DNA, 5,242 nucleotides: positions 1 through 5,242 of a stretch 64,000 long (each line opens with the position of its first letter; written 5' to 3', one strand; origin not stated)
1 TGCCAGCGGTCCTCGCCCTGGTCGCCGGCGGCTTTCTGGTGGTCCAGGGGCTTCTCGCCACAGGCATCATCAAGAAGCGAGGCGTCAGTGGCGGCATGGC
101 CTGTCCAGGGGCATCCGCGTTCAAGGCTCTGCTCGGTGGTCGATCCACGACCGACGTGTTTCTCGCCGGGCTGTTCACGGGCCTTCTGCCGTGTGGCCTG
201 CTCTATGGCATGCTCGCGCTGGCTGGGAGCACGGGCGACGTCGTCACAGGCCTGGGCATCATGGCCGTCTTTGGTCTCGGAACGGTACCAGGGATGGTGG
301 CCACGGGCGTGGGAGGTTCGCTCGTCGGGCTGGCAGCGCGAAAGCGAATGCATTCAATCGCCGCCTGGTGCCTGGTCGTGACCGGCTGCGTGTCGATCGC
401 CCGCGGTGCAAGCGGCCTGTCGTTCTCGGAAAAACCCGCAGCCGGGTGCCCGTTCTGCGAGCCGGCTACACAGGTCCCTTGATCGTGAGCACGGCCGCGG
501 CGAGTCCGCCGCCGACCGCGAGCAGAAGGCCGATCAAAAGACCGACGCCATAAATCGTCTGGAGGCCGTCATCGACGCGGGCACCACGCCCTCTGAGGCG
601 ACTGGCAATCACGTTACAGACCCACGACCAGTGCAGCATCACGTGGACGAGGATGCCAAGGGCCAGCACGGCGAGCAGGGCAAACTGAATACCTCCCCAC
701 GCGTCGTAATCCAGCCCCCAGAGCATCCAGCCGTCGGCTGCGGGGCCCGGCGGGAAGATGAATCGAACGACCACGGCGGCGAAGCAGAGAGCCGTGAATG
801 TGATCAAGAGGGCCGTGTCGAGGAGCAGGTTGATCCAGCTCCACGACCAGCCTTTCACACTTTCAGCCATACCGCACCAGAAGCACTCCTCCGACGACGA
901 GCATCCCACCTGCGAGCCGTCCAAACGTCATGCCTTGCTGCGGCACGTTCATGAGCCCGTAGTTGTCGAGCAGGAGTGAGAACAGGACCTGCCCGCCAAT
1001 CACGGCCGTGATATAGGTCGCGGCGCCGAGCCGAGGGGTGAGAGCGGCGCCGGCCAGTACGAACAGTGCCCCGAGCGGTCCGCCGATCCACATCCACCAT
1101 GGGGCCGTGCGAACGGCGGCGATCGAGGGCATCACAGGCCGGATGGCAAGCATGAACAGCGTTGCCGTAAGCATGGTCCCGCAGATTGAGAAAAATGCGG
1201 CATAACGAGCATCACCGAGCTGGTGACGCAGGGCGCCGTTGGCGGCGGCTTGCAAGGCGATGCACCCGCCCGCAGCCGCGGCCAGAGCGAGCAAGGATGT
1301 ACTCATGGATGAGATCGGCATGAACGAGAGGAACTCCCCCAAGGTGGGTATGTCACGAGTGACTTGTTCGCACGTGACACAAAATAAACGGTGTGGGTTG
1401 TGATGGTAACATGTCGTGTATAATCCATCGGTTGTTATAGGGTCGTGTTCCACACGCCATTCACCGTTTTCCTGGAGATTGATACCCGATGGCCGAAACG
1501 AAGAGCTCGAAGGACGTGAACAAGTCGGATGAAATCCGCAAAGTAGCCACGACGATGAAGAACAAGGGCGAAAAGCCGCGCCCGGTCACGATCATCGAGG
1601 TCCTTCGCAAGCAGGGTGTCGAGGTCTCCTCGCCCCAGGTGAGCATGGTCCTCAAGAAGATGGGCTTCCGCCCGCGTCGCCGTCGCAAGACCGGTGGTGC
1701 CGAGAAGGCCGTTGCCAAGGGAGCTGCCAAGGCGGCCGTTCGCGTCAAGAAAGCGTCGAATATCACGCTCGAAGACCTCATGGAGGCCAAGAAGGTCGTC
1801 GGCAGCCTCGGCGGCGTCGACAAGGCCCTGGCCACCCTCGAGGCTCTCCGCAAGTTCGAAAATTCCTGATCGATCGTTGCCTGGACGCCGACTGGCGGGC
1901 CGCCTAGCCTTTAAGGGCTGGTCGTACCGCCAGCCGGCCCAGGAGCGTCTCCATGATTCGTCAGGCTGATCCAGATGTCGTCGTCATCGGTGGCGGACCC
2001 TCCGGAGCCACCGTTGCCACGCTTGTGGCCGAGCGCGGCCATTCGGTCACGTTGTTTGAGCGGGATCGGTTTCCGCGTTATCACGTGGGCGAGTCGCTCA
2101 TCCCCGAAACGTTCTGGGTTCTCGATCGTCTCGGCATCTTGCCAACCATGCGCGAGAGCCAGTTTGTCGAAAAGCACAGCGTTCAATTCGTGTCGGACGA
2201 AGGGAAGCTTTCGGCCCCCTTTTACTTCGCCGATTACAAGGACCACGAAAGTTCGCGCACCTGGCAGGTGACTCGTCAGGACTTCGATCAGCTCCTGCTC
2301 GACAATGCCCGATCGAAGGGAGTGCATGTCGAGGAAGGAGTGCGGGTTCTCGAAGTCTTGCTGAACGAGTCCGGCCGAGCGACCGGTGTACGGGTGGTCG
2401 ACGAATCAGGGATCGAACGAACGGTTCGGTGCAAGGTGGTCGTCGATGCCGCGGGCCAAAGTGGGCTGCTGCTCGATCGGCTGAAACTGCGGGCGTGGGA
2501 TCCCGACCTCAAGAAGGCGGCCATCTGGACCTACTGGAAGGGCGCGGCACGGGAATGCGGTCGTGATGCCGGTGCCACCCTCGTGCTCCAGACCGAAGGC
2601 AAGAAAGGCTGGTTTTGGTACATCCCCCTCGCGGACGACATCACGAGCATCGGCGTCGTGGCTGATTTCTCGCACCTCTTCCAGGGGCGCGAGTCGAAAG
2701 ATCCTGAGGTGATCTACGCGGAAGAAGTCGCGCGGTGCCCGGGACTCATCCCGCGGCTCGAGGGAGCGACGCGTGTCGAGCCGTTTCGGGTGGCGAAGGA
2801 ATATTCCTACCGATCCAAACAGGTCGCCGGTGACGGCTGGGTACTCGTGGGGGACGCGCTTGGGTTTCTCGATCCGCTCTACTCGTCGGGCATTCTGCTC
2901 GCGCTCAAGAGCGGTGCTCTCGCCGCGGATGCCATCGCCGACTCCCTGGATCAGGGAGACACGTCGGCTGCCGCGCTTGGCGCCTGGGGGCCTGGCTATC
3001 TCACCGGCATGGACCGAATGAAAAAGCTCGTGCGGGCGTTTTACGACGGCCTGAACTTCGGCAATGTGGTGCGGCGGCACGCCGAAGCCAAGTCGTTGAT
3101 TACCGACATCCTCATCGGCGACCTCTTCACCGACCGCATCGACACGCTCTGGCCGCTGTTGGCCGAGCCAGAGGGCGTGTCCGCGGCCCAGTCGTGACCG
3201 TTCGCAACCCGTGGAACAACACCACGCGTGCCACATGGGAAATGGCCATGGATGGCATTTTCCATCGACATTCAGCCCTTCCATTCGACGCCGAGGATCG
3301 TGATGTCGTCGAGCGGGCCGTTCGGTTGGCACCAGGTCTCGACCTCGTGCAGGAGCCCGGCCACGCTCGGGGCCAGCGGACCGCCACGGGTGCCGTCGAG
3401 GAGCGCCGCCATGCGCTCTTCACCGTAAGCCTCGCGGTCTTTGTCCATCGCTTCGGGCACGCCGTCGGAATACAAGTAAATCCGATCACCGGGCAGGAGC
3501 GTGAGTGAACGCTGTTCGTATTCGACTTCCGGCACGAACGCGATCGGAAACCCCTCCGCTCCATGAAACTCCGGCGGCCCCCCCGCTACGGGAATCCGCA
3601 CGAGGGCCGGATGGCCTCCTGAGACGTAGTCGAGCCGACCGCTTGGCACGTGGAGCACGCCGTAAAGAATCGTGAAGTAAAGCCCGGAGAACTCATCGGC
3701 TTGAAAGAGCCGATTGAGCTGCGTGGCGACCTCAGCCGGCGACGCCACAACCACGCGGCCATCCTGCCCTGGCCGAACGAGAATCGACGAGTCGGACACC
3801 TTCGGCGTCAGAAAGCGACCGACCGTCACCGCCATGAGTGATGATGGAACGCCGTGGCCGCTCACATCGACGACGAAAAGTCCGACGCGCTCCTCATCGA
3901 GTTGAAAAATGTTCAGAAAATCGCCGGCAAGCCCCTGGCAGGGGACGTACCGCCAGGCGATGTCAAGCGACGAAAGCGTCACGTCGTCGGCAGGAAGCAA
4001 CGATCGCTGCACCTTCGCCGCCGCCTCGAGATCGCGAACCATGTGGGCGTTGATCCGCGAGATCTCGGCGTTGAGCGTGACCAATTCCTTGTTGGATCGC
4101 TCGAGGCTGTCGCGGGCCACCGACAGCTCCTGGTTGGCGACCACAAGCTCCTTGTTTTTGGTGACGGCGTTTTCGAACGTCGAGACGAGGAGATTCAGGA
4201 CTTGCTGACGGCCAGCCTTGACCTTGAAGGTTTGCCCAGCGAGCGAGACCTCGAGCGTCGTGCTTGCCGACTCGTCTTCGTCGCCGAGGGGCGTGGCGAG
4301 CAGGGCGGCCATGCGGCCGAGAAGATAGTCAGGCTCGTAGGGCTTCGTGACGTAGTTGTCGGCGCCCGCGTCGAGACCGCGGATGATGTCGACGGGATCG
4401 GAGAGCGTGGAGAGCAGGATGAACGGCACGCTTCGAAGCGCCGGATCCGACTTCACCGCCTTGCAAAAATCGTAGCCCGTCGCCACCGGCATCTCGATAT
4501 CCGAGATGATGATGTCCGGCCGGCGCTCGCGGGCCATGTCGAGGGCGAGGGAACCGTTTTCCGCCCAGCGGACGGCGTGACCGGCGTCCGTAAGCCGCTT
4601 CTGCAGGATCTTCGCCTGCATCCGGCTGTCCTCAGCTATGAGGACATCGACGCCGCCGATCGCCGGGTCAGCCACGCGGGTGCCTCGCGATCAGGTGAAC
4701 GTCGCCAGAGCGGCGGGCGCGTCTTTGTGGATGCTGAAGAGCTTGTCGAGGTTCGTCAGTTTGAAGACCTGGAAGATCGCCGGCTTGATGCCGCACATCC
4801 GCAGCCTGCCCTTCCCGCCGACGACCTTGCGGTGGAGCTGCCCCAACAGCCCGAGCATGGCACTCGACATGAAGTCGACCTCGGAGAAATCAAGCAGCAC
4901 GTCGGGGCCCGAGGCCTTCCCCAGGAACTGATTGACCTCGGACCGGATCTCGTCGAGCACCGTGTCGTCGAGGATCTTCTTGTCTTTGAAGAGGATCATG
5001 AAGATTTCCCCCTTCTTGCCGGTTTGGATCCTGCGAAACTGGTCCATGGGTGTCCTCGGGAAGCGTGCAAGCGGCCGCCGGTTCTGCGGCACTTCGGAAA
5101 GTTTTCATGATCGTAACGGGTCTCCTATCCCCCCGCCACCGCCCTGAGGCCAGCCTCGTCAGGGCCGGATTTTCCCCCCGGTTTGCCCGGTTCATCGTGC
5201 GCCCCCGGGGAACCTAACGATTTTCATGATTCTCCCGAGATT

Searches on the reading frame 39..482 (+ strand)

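Call 31: search_protein_families(library=pfam, proteins=[window:39-482:+], max_evalue=0.001)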
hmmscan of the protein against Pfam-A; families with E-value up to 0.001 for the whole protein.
window:39-482:+ (147 aa): 1 family
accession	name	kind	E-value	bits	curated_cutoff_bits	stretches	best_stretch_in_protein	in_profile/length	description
PF13386.12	DsbD_2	-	2.1e-19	70.7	24.9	1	28-117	112-198/199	Cytochrome C biogenesis protein transmembrane region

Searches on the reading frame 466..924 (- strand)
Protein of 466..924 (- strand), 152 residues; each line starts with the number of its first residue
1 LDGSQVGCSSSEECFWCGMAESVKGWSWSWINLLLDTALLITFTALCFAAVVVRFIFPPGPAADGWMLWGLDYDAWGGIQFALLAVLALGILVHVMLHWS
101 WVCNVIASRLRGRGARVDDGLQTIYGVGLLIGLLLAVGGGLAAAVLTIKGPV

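Call 31: search_protein_families(library=pfam, proteins=[window:466-924:-], max_evalue=0.001)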
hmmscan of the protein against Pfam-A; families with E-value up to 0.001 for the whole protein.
window:466-924:- (152 aa): 1 family
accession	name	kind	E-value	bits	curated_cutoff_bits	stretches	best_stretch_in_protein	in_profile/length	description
PF14358.11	DUF4405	-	2.2e-08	34.9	26.7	1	35-99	2-66/66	Domain of unknown function (DUF4405)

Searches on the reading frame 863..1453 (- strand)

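Call 31: search_protein_families(library=pfam, proteins=[window:863-1453:-], max_evalue=0.001)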
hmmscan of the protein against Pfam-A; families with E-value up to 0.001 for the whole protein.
window:863-1453:- (196 aa): 1 family
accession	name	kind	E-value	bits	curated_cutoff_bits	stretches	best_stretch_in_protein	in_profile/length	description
PF04657.19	DMT_YdcZ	-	8.6e-34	117.2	24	1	55-192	3-140/140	Putative inner membrane exporter, YdcZ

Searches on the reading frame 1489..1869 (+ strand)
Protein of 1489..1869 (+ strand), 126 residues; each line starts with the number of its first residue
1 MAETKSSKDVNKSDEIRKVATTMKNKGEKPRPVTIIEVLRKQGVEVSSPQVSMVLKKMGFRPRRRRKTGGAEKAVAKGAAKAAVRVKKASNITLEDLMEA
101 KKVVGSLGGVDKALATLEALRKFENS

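Call 31: search_protein_families(library=pfam, proteins=[window:1489-1869:+], max_evalue=0.001)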
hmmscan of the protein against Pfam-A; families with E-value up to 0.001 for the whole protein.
window:1489-1869:+ (126 aa): 1 family
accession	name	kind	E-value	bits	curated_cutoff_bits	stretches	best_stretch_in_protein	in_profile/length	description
PF13592.12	HTH_33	-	0.00084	19.3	25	0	36-64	11-40/60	Winged helix-turn helix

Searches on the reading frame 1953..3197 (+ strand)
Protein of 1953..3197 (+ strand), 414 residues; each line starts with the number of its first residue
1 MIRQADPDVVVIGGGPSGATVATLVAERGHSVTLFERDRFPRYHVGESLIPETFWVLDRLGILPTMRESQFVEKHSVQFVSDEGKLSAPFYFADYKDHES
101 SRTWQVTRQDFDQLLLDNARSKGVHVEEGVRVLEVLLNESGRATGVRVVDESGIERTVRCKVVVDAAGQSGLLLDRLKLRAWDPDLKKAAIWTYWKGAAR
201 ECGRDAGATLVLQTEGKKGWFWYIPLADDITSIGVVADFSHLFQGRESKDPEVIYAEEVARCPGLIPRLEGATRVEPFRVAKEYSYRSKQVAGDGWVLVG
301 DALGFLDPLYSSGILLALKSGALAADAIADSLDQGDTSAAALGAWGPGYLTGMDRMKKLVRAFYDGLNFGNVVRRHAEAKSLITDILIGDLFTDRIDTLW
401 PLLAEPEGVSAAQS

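Call 31: search_protein_families(library=pfam, proteins=[window:1953-3197:+], max_evalue=0.001)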
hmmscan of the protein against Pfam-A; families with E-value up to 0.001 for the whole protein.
window:1953-3197:+ (414 aa): 12 families
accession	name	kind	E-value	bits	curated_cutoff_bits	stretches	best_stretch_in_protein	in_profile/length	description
PF04820.20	Trp_halogenase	-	1.2e-32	113.8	21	2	101-365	150-387/458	Tryptophan halogenase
PF01494.25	FAD_binding_3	-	1.4e-17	64.4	22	1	8-332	3-322/349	FAD binding domain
PF01266.30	DAO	-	3.6e-13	50.2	27.9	2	8-41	1-34/353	FAD dependent oxidoreductase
PF12831.13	FAD_oxidored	-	1.5e-10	41.4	27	1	8-172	1-149/416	FAD dependent oxidoreductase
PF00890.30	FAD_binding_2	-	3.1e-08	33.7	20.4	0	8-38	1-31/414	FAD binding domain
PF00070.33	Pyr_redox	-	1.6e-07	32.2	22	1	9-40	2-33/82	Pyridine nucleotide-disulphide oxidoreductase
PF13450.12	NAD_binding_8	-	2.4e-06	28.1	21.9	1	11-39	1-29/68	NAD(P)-binding Rossmann-like domain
PF07992.20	Pyr_redox_2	-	2.6e-06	27.5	26.1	1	8-40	2-31/291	Pyridine nucleotide-disulphide oxidoreductase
PF05834.18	Lycopene_cycl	-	4.6e-05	23.1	23.4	0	8-36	1-31/380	Lycopene cyclase protein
PF03486.20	HI0933_like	-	5.4e-05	23.2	50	1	8-38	2-32/244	HI0933-like protein Rossmann domain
PF00732.25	GMC_oxred_N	-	0.00011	22.6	23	1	104-168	122-189/218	GMC oxidoreductase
PF01946.23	Thi4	-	0.00013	21.7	26.2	0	3-37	14-49/235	Thi4 family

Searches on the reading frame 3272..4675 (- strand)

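Call 31: search_protein_families(library=pfam, proteins=[window:3272-4675:-], max_evalue=0.001)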
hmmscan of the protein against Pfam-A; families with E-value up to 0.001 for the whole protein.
window:3272-4675:- (467 aa): 2 families
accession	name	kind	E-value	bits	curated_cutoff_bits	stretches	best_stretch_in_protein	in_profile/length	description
PF07228.17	SpoIIE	-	7e-38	130.9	25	1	260-465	1-191/192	Stage II sporulation protein E (SpoIIE)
PF00072.30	Response_reg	-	1.6e-23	83.4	30.2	1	11-120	1-108/111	Response regulator receiver domain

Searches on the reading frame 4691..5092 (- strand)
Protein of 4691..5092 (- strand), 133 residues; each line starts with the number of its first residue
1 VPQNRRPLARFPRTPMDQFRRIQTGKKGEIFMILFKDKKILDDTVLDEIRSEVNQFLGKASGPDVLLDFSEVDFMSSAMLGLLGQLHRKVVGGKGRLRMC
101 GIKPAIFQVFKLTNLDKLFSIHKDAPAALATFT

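Call 31: search_protein_families(library=pfam, proteins=[window:4691-5092:-], max_evalue=0.001)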
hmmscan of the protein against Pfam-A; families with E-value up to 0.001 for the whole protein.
window:4691-5092:- (133 aa): 2 families
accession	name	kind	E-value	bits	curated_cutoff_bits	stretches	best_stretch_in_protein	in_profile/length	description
PF01740.26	STAS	-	3.6e-11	43.2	22.6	1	41-124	19-102/106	STAS domain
PF13466.11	STAS_2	-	2.2e-08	34.6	29.2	1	46-116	12-80/80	STAS domain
